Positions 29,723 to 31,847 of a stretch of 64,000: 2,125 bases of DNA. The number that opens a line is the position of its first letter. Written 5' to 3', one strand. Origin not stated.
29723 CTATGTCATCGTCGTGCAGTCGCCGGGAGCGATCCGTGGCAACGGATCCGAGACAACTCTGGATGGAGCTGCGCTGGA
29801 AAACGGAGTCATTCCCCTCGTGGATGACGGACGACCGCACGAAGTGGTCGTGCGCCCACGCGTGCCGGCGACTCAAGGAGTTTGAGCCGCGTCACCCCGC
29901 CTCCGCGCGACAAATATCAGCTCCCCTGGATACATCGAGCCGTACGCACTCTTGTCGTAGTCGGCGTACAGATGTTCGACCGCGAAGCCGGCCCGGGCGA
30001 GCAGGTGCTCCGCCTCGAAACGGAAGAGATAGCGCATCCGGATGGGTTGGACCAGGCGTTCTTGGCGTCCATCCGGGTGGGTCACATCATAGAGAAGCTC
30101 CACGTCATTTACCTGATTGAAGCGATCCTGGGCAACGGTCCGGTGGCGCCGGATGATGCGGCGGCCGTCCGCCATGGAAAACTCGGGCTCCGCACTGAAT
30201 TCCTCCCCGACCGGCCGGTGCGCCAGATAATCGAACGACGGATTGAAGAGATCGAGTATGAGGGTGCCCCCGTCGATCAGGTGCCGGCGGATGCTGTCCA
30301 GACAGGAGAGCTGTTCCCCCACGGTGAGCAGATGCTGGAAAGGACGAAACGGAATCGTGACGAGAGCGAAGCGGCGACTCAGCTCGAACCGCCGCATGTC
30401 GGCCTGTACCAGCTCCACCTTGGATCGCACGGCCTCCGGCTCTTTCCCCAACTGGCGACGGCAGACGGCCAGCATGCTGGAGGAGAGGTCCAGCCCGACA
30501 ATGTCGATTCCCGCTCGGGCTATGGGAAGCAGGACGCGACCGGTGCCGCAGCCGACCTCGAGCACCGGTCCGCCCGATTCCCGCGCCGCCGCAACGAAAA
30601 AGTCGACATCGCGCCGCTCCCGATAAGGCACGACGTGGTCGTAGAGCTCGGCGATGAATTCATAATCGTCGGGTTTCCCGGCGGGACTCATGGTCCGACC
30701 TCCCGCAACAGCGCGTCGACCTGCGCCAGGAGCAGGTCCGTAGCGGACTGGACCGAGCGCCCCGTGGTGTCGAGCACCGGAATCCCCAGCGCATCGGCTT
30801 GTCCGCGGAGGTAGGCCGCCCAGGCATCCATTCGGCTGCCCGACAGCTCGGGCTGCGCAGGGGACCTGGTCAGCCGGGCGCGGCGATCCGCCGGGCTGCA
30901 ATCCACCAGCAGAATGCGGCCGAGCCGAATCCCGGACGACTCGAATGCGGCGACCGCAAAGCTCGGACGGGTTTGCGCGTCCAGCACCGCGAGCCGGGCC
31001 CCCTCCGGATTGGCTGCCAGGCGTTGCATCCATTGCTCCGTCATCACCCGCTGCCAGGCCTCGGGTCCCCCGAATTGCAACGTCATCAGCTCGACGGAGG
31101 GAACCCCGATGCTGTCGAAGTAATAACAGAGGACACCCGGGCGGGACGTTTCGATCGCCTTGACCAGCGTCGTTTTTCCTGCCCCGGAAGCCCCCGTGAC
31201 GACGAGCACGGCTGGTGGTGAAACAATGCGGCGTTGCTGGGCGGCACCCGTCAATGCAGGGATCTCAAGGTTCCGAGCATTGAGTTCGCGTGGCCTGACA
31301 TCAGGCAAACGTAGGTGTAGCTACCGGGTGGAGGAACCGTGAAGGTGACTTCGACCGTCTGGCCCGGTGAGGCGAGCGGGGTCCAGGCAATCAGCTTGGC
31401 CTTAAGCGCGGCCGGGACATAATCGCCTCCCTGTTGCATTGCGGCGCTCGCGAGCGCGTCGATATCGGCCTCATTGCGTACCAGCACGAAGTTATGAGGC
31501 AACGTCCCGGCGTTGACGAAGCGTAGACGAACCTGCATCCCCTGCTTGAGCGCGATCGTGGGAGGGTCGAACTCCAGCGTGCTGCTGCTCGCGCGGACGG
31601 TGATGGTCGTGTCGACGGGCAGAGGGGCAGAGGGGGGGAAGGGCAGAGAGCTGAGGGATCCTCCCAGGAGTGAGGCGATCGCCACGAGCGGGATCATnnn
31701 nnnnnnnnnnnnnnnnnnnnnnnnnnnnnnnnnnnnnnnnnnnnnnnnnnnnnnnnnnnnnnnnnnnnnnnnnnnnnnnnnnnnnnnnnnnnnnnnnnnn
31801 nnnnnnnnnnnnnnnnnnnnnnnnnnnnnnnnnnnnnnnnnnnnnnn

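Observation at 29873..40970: Eight-gene overlap-coupled operon linking a membrane Ser/Thr kinase, OM barrel, ceramidase, transporter-dehydrogenase fusion, azurin, P-loop kinase-like protein and methyltransferase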

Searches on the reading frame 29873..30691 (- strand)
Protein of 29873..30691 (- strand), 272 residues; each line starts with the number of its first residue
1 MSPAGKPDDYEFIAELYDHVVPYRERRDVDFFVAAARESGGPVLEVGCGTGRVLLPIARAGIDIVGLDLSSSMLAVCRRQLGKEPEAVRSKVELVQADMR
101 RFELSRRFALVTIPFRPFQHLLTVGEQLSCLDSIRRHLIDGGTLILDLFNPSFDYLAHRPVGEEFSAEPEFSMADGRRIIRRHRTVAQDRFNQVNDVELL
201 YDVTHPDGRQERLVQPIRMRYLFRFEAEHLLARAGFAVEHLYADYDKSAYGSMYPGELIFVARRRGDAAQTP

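Call 5: search_protein_families(library=pfam, proteins=[window:29873-30691:-], max_evalue=0.01)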
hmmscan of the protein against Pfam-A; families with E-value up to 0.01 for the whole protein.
window:29873-30691:- (272 aa): 7 families
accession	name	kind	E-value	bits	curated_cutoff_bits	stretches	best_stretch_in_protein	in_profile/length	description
PF13649.12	Methyltransf_25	-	6.6e-17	62.4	27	1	43-142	1-97/97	Methyltransferase domain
PF08242.18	Methyltransf_12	-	8e-13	49.4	30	1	44-144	1-98/98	Methyltransferase domain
PF08241.18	Methyltransf_11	-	9.5e-13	49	21.2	1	44-146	1-95/95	Methyltransferase domain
PF13489.12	Methyltransf_23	-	7.6e-10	39.2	27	1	18-165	2-124/164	Methyltransferase domain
PF13847.12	Methyltransf_31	-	1.7e-09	37.9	27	1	38-170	2-127/145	Methyltransferase domain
PF01209.24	Ubie_methyltran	-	3.3e-05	23.8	20.1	1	36-145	44-150/233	ubiE/COQ5 methyltransferase family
PF02353.26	CMAS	-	0.00029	20.7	27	1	38-95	61-119/273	Mycolic acid cyclopropane synthetase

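Call 6: search_protein_families(library=ncbifam, proteins=[window:29873-30691:-], max_evalue=0.01)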
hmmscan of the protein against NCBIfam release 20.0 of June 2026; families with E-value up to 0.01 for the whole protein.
window:29873-30691:- (272 aa): 36 families (the best 25 are shown)
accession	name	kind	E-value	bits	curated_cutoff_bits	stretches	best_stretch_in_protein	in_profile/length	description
NF041820.1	daptide_MTase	equivalog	1.1e-34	120.1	175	1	14-239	12-225/243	daptide-type RiPP biosynthesis methyltransferase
NF043040.1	corrin_prot_MT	hypoth_equivalog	2.8e-15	56.3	180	1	33-146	35-147/216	corrinoid protein-associated methyltransferase CpaM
TIGR01934.1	MenG_MenH_UbiE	subfamily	3.2e-08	33.1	158.35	1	37-152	37-148/223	ubiquinone/menaquinone biosynthesis methyltransferase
NF001244.0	PRK00216.1-5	equivalog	1e-07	31.5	216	1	38-152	47-160/236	bifunctional demethylmenaquinone methyltransferase/2-methoxy-6-polyprenyl-1,4-benzoquinol methylase UbiE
TIGR02021.1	BchM-ChlM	equivalog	4.6e-07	29.5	158.9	1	39-103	54-116/218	magnesium protoporphyrin IX methyltransferase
NF045667.1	MTase_DVU1556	equivalog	7.7e-07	28.8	155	1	35-149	18-123/213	DVU_1556 family methyltransferase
NF051855.1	GlySarMtaseBact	equivalog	9e-07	28.8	350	1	14-156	25-166/259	glycine/sarcosine N-methyltransferase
TIGR01983.1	UbiG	equivalog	3.1e-06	26.7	102.95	1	40-120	50-128/228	bifunctional 2-polyprenyl-6-hydroxyphenol methylase/3-demethylubiquinol 3-O-methyltransferase UbiG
NF001241.0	PRK00216.1-2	equivalog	1.3e-05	24.9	327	1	36-149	48-150/231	demethylmenaquinone methyltransferase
NF045882.1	PLipidMtase_Leg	equivalog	3.5e-05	23.7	390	1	34-100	37-100/207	phospholipid N-methyltransferase PmtA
NF040539.1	AST_met_ArsM_2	exception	6.6e-05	22.9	240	1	42-163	59-174/262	putative arsinothricin biosynthesis methyltransferase ArsM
NF042988.1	Erm46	exception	8.1e-05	22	503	1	25-119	18-104/255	23S rRNA (adenine(2058)-N(6))-methyltransferase Erm(46)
NF001243.0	PRK00216.1-4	equivalog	9.4e-05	21.8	235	1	39-145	47-150/237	demethylmenaquinone methyltransferase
NF050150.1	RiPP_MTase_ApyS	equivalog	0.00012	21.4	400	1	42-102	144-204/323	RiPP biosynthesis methyltransferase ApyS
TIGR02072.1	BioC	equivalog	0.00014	21.7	184.95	1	42-111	37-101/244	malonyl-ACP O-methyltransferase BioC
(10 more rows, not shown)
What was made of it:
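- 29873..30691 (-): Class I SAM methyltransferase of the amine-N-methyltransferase type (CorZ/BytZ-like); last gene of the block. Daptide MT 1.1e-34, below cut-off (call 6).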

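Call 49: search_solved_structures(query=window:29873-30691:-, max_evalue=0.001)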
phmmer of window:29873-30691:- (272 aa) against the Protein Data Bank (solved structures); distinct sequences matched with E-value up to 0.001: 34.
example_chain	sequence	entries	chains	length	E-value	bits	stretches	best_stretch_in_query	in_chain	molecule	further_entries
9sot_A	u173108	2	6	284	8e-49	169.5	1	9-263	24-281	Class I SAM-dependent methyltransferase | Methyltransferase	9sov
3g2m_A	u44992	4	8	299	1.4e-16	63.8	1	33-183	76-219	PCZA361.24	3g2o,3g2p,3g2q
4hgy_A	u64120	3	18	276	1.5e-15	60.4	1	20-250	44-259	CcbJ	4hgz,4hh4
9ri2_A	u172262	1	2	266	8.1e-15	58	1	41-263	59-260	Methyltransferase, putative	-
3pfg_A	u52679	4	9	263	4.4e-13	52.3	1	4-148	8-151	N-methyltransferase | dTDP-3-amino-3,6-dideoxy-alpha-D-glucopyranose N,N-dimethyltransferase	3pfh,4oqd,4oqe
6m83_A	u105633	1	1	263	4.4e-13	52.3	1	4-148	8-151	dTDP-3-amino-3,6-dideoxy-alpha-D-glucopyranose N,N-dimethyltransferase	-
6m81_A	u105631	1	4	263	1e-12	51.1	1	5-148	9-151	dTDP-3-amino-3,6-dideoxy-alpha-D-glucopyranose N,N-dimethyltransferase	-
6m82_A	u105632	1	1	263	1.3e-12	50.8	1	10-148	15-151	dTDP-3-amino-3,6-dideoxy-alpha-D-glucopyranose N,N-dimethyltransferase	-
3px2_A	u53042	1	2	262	3.9e-12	49.2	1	4-148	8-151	N-methyltransferase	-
3px3_A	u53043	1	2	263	1e-11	47.8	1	4-148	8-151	N-methyltransferase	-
6uk5_A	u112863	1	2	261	1.4e-11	47.4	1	25-193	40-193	CalS10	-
3d2l_A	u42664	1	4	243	9.5e-11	44.7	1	10-152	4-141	SAM-dependent methyltransferase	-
3bxo_A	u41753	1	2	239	3.3e-10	42.9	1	25-241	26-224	N,N-dimethyltransferase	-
1wzn_A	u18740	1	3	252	5.7e-10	42.1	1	10-148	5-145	SAM-dependent methyltransferase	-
7wzg_A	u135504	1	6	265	3e-08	36.5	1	33-152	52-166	Cypemycin N-terminal methyltransferase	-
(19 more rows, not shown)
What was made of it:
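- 29873..30691 (-): The named hits that follow are mostly N-methyltransferases: MtfA (PCZA361.24), CcbJ, TylM1-type dTDP-amino-sugar N,N-dimethyltransferases, CalS10, cypemycin N-MT (call 49).
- Closest known: CorZ/BytZ, N-terminal amine methyltransferase of the biarylitide myxarylin. Same: It is the best solved relative of the window's MT (E 8e-49 over residues 9-263, call 49).
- The MT's best match is an amine N-methyltransferase (call 49).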

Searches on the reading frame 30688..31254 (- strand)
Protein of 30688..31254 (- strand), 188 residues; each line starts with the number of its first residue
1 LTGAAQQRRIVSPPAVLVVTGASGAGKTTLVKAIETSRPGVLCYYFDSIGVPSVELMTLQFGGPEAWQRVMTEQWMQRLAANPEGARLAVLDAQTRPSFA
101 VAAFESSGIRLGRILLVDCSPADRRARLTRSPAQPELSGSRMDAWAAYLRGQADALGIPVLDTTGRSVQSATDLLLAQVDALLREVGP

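Call 5: search_protein_families(library=pfam, proteins=[window:30688-31254:-], max_evalue=0.01)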
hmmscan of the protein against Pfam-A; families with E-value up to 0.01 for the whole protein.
window:30688-31254:- (188 aa): 9 families
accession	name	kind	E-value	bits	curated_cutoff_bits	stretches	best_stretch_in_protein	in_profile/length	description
PF13191.12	AAA_16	-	6.8e-05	23.9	32.6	1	7-129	18-104/167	AAA ATPase domain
PF13401.12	AAA_22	-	0.00029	21.6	27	1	15-48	6-33/130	AAA domain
PF13555.12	AAA_29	-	0.0011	19.1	27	1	16-35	24-43/61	P-loop containing region of AAA domain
PF13521.12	AAA_28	-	0.0018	18.9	27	1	18-42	3-26/164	AAA domain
PF00005.33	ABC_tran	-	0.0025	18.9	25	1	13-35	10-32/137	ABC transporter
PF13238.12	AAA_18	-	0.0033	18.3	29.4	1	18-132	2-112/128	AAA domain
PF13671.12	AAA_33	-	0.0065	17.2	27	0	16-129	1-116/143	AAA domain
PF13604.12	AAA_30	-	0.0071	16.5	27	0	9-35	13-39/191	AAA domain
PF06414.18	Zeta_toxin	-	0.0099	15.8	22.3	0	12-37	14-39/199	Zeta toxin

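Call 6: search_protein_families(library=ncbifam, proteins=[window:30688-31254:-], max_evalue=0.01)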
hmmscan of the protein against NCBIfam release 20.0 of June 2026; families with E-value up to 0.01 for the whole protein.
window:30688-31254:- (188 aa): 3 families
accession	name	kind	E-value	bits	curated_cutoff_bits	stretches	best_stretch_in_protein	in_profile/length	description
NF006085.0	PRK08233.1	equivalog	0.004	17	198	1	14-50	5-41/184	hypothetical protein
TIGR02323.1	CP_lyasePhnK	equivalog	0.0043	16.6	302.85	1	10-90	23-99/239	phosphonate C-P lyase system protein PhnK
TIGR00955.1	3a01204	subfamily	0.0081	14.8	736.35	0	16-37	53-74/617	pigment precursor permease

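Call 35: search_solved_structures(query=window:30688-31254:-, max_evalue=10)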
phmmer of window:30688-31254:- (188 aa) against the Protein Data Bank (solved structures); distinct sequences matched with E-value up to 10: 64 (the best 60 are shown).
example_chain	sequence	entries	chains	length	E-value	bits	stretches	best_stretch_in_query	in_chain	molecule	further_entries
6c2u_A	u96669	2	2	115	0.017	17.9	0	15-35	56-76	phosphate-loop protein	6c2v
7yq0_A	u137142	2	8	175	0.075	15.8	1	15-82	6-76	Adenylyl-sulfate kinase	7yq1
3uie_A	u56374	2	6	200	0.079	15.8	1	7-51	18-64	Adenylyl-sulfate kinase 1, chloroplastic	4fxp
9s2c_A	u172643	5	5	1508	0.12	15.2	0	10-40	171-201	Pleiotropic ABC efflux transporter of multiple drugs CDR1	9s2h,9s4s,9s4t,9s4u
2e87_A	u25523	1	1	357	0.18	14.6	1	16-51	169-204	Hypothetical protein PH1320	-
7p03_A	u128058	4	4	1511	0.22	14.3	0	11-34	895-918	Pleiotropic ABC efflux transporter of multiple drugs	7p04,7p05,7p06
9m4n_A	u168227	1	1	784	0.24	14.2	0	12-73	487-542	Cell division control protein 48 homolog A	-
9m3v_A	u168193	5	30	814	0.26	14.1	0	12-72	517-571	Cell division control protein 48 homolog A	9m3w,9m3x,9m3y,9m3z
6ln3_A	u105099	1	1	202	0.41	13.4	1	13-86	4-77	Adenylate kinase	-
2gza_A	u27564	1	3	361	0.46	13.3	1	8-36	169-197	Type IV secretion system protein VirB11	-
7wub_C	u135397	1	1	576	0.49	13.2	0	13-73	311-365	Transitional endoplasmic reticulum ATPase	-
7wub_D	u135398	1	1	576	0.49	13.2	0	13-73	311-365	Transitional endoplasmic reticulum ATPase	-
6mck_A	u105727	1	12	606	0.56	13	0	13-73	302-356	Transitional endoplasmic reticulum ATPase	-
7nhl_0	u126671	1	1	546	0.58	13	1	17-61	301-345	Lincosamide-streptogramin A resistance protein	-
3fvq_A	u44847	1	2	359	0.58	12.9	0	12-34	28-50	Fe(3+) ions import ATP-binding protein fbpC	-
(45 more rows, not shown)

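Call 61: search_protein_representatives(protein=window:30688-31254:-)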
Query: 188 residues. Proteins with E-value up to 0.001 (for the whole library): 650; up to 1e-10: 375; up to 1e-30: 34. The best 150 are listed.
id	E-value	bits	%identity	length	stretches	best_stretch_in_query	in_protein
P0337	1.2e-54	200.9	57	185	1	13-185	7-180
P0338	6.5e-49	182.2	53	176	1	15-185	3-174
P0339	2.4e-48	180.3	55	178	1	16-175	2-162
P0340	4.8e-47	176.1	55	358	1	11-182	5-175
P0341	1.0e-46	175.0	54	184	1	13-182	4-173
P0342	1.9e-44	167.6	57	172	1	12-183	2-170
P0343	2.6e-44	167.2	50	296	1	11-176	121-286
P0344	3.7e-44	166.7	52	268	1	19-183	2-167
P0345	1.2e-43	165.0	50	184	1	13-176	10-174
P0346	3.5e-42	160.3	54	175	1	15-181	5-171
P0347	1.2e-41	158.5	50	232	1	7-186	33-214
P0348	2.3e-40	154.3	51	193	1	16-183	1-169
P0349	7.2e-39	149.5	49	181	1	16-175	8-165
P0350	2.0e-37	144.8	44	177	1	12-179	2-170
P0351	2.3e-36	141.3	48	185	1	12-187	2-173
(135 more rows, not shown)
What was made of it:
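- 30688..31254 (-): Small P-loop protein of the nucleotide/small-molecule-kinase fold class; substrate unknown; variable member of the tail module. The family has 650 representatives at E <= 1e-3 (call 61).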

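Call 63: search_solved_structures(query=A3, max_evalue=1)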
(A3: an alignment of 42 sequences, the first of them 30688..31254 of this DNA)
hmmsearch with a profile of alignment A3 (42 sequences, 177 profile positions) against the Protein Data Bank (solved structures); distinct sequences matched with E-value up to 1: 768 (the best 60 are shown).
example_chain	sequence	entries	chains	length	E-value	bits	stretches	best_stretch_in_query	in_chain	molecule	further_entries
7yq0_A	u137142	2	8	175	3.9e-07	32.7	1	3-118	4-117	Adenylyl-sulfate kinase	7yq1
6c2u_A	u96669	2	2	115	5.3e-07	32.2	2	5-29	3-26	phosphate-loop protein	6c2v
6i27_A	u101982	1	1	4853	7.9e-06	28.4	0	7-34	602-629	Midasin,Midasin,Midasin,Midasin,Midasin,Midasin,Midasin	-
6i26_A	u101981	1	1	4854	7.9e-06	28.4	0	7-34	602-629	Midasin,Midasin,Midasin,Midasin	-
6hyp_A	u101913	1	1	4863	8e-06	28.4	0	7-34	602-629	Midasin,Midasin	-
5jcs_s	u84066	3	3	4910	8.3e-06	28.4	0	7-34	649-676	Midasin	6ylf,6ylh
7p03_A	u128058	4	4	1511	0.00038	22.9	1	6-33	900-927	Pleiotropic ABC efflux transporter of multiple drugs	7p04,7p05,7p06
2bwj_A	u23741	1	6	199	0.00042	22.8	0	4-27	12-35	ADENYLATE KINASE 5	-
3lw7_A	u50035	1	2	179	0.00069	22.1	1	74-132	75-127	Adenylate kinase related protein (AdkA-like)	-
4cvn_A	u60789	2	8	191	0.0008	21.9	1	5-27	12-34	PUTATIVE ADENYLATE KINASE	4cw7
3h0k_A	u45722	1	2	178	0.00095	21.7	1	74-132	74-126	UPF0200 protein SSO1041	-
6or5_A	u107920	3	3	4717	0.001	21.6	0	7-39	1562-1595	Midasin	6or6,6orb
3ux8_A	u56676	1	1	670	0.0011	21.4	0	6-27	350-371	Excinuclease ABC, A subunit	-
6fn1_A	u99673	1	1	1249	0.0012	21.4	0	5-39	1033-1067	Human-mouse chimeric ABCB1 (ABCBHM)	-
6fn4_A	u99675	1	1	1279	0.0012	21.3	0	5-39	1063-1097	Apo form of Human-mouse chimeric ABCB1 (ABCB1HM) in complex with Antigen binding fragment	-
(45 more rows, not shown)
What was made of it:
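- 30688..31254 (-): Profile vs PDB: APS kinase 3.9e-7, then adenylate kinases (call 63).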

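Call 64: search_protein_families(library=pfam, alignment_id=A3, max_evalue=0.01)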
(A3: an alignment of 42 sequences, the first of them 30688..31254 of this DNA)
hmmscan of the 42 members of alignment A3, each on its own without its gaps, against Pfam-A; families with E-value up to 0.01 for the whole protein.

A. member 1, window:30688-31254:- (188 aa): 9 families
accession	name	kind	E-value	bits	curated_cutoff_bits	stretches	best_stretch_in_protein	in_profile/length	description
PF13191.12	AAA_16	-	6.8e-05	23.9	32.6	1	7-129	18-104/167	AAA ATPase domain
PF13401.12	AAA_22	-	0.00029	21.6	27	1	15-48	6-33/130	AAA domain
PF13555.12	AAA_29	-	0.0011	19.1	27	1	16-35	24-43/61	P-loop containing region of AAA domain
PF13521.12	AAA_28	-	0.0018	18.9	27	1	18-42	3-26/164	AAA domain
PF00005.33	ABC_tran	-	0.0025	18.9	25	1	13-35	10-32/137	ABC transporter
PF13238.12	AAA_18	-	0.0033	18.3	29.4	1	18-132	2-112/128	AAA domain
PF13671.12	AAA_33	-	0.0065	17.2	27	0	16-129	1-116/143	AAA domain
PF13604.12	AAA_30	-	0.0071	16.5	27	0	9-35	13-39/191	AAA domain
PF06414.18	Zeta_toxin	-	0.0099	15.8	22.3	0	12-37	14-39/199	Zeta toxin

B. families by the number of members that match (of 42 scanned): 52 families (the first 25 are shown)
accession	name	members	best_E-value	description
PF13238.12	AAA_18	41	4.1e-14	AAA domain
PF13401.12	AAA_22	37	8.9e-06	AAA domain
PF13191.12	AAA_16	34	1.6e-06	AAA ATPase domain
PF13671.12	AAA_33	31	4.5e-07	AAA domain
PF13521.12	AAA_28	29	7.9e-06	AAA domain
PF06414.18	Zeta_toxin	26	1.9e-07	Zeta toxin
PF20720.3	nSTAND3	21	0.00013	Novel STAND NTPase 3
PF13207.12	AAA_17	20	1.9e-06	AAA domain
PF00005.33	ABC_tran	18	0.00022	ABC transporter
PF07931.18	CPT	14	1.1e-07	Chloramphenicol phosphotransferase-like protein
PF13555.12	AAA_29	14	9.9e-06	P-loop containing region of AAA domain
PF03668.21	RapZ-like_N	13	2.2e-08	RapZ-like N-terminal domain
PF13173.12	AAA_14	12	0.00023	AAA domain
PF25199.1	nSTAND_NTPase5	10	0.00027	Novel STAND NTPase 5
PF01583.26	APS_kinase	8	4.3e-05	Adenylylsulphate kinase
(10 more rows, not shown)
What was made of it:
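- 30688..31254 (-): Members hit AAA_18 (41/42), AAA_33, Zeta_toxin, CPT and APS_kinase (call 64).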

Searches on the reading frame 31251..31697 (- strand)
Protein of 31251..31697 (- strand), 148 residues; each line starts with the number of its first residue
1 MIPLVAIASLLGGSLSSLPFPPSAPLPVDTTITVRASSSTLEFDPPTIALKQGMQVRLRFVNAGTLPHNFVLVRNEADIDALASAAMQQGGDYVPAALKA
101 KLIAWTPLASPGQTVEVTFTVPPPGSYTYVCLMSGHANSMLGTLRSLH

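Call 5: search_protein_families(library=pfam, proteins=[window:31251-31697:-], max_evalue=0.01)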
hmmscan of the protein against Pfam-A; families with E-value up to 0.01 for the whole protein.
window:31251-31697:- (148 aa): 4 families
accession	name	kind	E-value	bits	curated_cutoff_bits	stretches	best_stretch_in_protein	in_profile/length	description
PF00127.26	Copper-bind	-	1.3e-10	42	21.2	1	32-144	3-96/99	Copper binding proteins, plastocyanin/azurin family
PF13473.12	Cupredoxin_1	-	1.2e-06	28.9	27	1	32-135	23-96/104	Cupredoxin-like domain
PF06525.17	SoxE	-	1.8e-06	27.9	21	1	48-139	41-130/149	Sulfocyanin (SoxE) domain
PF00394.28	Cu-oxidase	-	0.0001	22.9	21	0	41-75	53-87/157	Multicopper oxidase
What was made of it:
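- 31251..31697 (-): Type-1 copper cupredoxin with N-terminal hydrophobic signal or anchor; obligate partner of the fusion. Copper-bind 1.3e-10 (call 5).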

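Call 6: search_protein_families(library=ncbifam, proteins=[window:31251-31697:-], max_evalue=0.01)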
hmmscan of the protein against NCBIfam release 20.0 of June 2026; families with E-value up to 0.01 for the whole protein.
window:31251-31697:- (148 aa): 6 families
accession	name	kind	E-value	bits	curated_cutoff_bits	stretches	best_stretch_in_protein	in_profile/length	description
TIGR02695.1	azurin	equivalog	6.5e-08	33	105.1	1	41-144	11-123/125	azurin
NF051440.1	CuResCopIPSEAE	equivalog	1.2e-07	31.7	280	1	29-77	38-86/180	copper-resistant cuproprotein CopI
TIGR02656.1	cyanin_plasto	equivalog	3.4e-07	30.6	87.85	1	32-143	3-95/99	plastocyanin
TIGR03094.1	sulfo_cyanin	equivalog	1.2e-06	28.1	168.4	1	47-139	86-176/195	sulfocyanin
TIGR03095.1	rusti_cyanin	equivalog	9.7e-06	25.8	146.7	1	44-142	50-143/148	rusticyanin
TIGR03102.1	halo_cynanin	subfamily_domain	5.6e-05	23.2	93.8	0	31-92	27-85/115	halocyanin domain-containing protein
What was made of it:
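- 31251..31697 (-): Below the azurin equivalog cut-off (33 vs 105; call 6).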
